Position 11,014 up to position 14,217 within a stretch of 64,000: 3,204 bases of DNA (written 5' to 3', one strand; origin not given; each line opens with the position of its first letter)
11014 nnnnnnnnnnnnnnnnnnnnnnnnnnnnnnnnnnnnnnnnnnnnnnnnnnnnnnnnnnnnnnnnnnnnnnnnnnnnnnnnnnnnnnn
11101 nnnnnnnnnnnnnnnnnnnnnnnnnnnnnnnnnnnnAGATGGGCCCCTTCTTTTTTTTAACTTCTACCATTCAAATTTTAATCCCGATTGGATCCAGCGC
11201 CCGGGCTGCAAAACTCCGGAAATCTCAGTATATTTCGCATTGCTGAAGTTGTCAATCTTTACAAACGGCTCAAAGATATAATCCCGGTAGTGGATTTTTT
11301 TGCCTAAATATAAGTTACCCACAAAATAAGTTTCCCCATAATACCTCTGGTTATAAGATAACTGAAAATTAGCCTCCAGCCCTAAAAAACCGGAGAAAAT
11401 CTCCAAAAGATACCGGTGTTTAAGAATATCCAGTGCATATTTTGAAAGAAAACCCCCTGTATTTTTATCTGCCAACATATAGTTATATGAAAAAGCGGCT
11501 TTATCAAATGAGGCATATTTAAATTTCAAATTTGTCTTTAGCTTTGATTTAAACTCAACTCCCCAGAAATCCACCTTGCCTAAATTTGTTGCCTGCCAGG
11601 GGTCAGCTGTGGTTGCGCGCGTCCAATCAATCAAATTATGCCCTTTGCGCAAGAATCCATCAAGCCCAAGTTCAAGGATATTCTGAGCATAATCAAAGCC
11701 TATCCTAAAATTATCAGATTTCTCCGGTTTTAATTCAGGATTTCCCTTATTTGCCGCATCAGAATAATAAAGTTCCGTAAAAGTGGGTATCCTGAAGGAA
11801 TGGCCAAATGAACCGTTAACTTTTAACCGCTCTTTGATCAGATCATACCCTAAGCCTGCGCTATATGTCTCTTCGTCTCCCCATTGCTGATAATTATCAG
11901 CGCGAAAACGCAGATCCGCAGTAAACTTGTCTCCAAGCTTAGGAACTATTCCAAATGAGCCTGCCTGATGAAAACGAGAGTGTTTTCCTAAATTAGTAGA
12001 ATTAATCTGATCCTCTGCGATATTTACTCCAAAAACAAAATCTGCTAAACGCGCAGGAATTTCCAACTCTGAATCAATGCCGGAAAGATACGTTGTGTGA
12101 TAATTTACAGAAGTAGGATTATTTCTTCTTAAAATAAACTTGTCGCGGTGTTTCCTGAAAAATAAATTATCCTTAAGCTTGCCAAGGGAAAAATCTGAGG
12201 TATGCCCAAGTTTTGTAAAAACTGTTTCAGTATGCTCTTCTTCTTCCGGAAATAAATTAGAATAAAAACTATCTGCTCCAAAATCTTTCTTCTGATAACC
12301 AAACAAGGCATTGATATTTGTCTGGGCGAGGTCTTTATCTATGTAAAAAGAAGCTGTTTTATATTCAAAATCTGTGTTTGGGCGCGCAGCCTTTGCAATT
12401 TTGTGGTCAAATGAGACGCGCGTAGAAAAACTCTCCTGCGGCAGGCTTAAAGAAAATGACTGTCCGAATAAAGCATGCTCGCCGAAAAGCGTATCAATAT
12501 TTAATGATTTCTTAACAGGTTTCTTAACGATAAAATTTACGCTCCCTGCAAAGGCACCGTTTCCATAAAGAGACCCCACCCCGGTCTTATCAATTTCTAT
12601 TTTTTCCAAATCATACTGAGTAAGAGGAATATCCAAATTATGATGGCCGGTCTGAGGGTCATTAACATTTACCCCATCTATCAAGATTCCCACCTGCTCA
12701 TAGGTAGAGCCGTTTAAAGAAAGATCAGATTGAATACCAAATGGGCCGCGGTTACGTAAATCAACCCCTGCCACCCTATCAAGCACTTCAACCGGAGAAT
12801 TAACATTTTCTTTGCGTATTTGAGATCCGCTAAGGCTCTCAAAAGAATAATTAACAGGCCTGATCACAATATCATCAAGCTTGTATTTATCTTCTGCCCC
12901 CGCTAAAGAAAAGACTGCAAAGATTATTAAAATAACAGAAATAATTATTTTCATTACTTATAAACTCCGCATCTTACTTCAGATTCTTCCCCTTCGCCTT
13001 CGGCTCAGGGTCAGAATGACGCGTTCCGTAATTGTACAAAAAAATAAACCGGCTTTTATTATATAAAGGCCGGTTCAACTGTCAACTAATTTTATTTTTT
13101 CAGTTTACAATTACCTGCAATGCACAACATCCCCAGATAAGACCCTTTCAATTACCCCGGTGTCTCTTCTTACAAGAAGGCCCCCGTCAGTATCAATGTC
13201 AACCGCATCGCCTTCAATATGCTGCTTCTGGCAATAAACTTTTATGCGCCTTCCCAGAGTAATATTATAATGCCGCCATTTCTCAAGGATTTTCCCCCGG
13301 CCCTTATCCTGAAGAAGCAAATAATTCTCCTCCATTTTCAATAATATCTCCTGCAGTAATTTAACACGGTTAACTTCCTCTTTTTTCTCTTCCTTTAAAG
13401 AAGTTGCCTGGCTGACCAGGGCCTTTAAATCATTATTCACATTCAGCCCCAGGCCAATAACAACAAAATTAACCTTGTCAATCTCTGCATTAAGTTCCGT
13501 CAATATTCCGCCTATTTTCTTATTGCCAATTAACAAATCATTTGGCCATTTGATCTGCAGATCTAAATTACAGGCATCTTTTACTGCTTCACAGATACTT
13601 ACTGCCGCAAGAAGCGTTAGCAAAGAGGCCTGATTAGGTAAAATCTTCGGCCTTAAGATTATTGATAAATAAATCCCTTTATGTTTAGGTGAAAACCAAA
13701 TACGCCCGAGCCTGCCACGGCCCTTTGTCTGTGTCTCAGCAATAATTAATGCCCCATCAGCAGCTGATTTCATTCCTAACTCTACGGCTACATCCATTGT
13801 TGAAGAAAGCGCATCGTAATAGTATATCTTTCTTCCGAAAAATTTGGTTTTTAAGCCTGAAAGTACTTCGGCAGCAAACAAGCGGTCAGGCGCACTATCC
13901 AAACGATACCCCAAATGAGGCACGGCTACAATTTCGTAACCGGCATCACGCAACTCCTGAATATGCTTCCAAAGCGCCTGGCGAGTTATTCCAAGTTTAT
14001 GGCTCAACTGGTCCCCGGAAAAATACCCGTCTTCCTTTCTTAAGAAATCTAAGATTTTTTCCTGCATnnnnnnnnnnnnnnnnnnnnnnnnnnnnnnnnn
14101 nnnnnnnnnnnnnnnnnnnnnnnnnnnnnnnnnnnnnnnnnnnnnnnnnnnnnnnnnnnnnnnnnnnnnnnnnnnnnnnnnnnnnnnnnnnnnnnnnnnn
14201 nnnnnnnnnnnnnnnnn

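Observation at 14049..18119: Sulfide-assimilation operon: Rrf2 regulator, CysK, NifU-like, DUF39 + NIL-ferredoxin (MA1821/MA1822-type homocysteine synthesis), LarE-like sulfur transferase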

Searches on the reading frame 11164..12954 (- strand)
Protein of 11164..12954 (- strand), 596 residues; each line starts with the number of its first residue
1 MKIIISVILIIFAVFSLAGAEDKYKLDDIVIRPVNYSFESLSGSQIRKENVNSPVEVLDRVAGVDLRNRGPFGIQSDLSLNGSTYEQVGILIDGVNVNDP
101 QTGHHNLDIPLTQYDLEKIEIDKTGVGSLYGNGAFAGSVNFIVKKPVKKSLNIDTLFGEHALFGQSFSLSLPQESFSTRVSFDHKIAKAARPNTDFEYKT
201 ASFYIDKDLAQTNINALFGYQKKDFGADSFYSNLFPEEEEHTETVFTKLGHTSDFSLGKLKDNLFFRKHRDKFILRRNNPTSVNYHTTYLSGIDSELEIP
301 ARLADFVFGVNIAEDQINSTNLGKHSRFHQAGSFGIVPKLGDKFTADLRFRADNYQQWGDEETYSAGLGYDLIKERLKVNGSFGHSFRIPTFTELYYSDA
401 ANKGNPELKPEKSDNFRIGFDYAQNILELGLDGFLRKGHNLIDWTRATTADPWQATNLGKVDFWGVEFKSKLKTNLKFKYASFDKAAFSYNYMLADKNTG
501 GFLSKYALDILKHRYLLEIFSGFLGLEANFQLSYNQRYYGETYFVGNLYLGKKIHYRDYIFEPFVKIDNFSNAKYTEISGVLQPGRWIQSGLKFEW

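Call 31: search_protein_families(library=pfam, proteins=[window:11164-12954:-], max_evalue=0.00001)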
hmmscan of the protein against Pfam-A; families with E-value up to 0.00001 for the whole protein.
window:11164-12954:- (596 aa): 2 families
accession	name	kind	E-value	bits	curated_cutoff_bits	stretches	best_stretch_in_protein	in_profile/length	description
PF00593.30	TonB_dep_Rec_b-barrel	-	4.8e-25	89.7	27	1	192-541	54-402/436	TonB dependent receptor-like, beta-barrel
PF07715.20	Plug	-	3.8e-14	53.5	23.9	1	35-137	6-106/107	TonB-dependent Receptor Plug Domain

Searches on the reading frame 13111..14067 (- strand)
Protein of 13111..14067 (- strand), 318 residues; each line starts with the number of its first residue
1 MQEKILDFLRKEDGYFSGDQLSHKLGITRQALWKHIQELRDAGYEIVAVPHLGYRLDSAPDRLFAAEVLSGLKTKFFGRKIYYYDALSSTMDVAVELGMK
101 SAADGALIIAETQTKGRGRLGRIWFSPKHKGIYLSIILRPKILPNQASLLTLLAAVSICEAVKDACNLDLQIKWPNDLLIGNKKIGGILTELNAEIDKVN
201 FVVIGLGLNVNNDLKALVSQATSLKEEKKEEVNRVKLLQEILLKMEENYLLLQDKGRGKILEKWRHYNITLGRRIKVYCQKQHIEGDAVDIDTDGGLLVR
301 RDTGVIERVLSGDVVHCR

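Call 3: search_protein_families(library=pfam, proteins=[window:13111-14067:-])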
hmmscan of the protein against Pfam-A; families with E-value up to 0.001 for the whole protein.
window:13111-14067:- (318 aa): 5 families
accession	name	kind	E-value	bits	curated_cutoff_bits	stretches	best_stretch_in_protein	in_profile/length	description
PF03099.24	BPL_LplA_LipB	-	5.6e-22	78.5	21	1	87-209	5-133/133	Biotin/lipoate A/B protein ligase family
PF08279.18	HTH_11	-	4.6e-16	58.9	25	1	2-55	2-55/55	HTH domain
PF02237.23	BPL_C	-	3.6e-10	40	21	1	270-316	1-47/48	Biotin protein ligase C terminal domain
PF16917.10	BPL_LplA_LipB_2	-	1.6e-07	31.5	27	1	119-265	29-182/183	Biotin/lipoate A/B protein ligase family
PF13412.12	HTH_24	-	9e-06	25.6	21.9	1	3-44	6-46/48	Winged helix-turn-helix DNA-binding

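Call 4: search_protein_families(library=ncbifam, proteins=[window:13111-14067:-])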
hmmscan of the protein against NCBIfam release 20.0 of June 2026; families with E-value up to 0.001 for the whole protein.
window:13111-14067:- (318 aa): 12 families
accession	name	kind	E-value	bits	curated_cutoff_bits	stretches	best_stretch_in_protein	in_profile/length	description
TIGR00121.1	birA_ligase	equivalog_domain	1.5e-67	227.6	83.1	1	81-316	2-234/235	biotin--[acetyl-CoA-carboxylase] ligase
NF008848.0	PRK11886.1-3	equivalog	4.4e-58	196.8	362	1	12-312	11-311/319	bifunctional biotin--[acetyl-CoA-carboxylase] ligase/biotin operon repressor BirA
NF006206.0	PRK08330.1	equivalog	1.2e-54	185.3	311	1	70-314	2-238/243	biotin--protein ligase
NF008847.0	PRK11886.1-2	equivalog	3.3e-53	181.1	293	1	3-314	8-314/320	bifunctional biotin--[acetyl-CoA-carboxylase] ligase/biotin operon repressor BirA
NF008846.0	PRK11886.1-1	equivalog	3.7e-52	177.6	353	1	2-314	4-306/312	bifunctional biotin--[acetyl-CoA-carboxylase] ligase/biotin operon repressor BirA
NF008850.0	PRK11886.1-5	equivalog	4.3e-46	157.6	489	1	4-306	10-307/320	bifunctional biotin--[acetyl-CoA-carboxylase] ligase/biotin operon repressor BirA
NF008849.0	PRK11886.1-4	equivalog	1.5e-45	155.7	474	1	13-314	17-314/320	bifunctional biotin--[acetyl-CoA-carboxylase] ligase/biotin operon repressor BirA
NF005405.0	PRK06955.1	equivalog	1.6e-22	80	312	1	104-314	64-291/300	biotin--[acetyl-CoA-carboxylase] ligase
NF006294.0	PRK08477.1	equivalog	9.4e-17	61.1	179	1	80-250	5-163/214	biotin--[acetyl-CoA-carboxylase] ligase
NF004607.0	PRK05935.1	equivalog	4.6e-16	59.2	219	1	81-236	4-162/190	biotin--protein ligase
TIGR00122.1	birA_repr_reg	equivalog_domain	5.8e-15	55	70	1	13-69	11-66/69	biotin operon repressor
NF009862.0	PRK13325.1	equivalog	9.9e-15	54.2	761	1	51-313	55-319/592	bifunctional biotin--[acetyl-CoA-carboxylase] ligase/type III pantothenate kinase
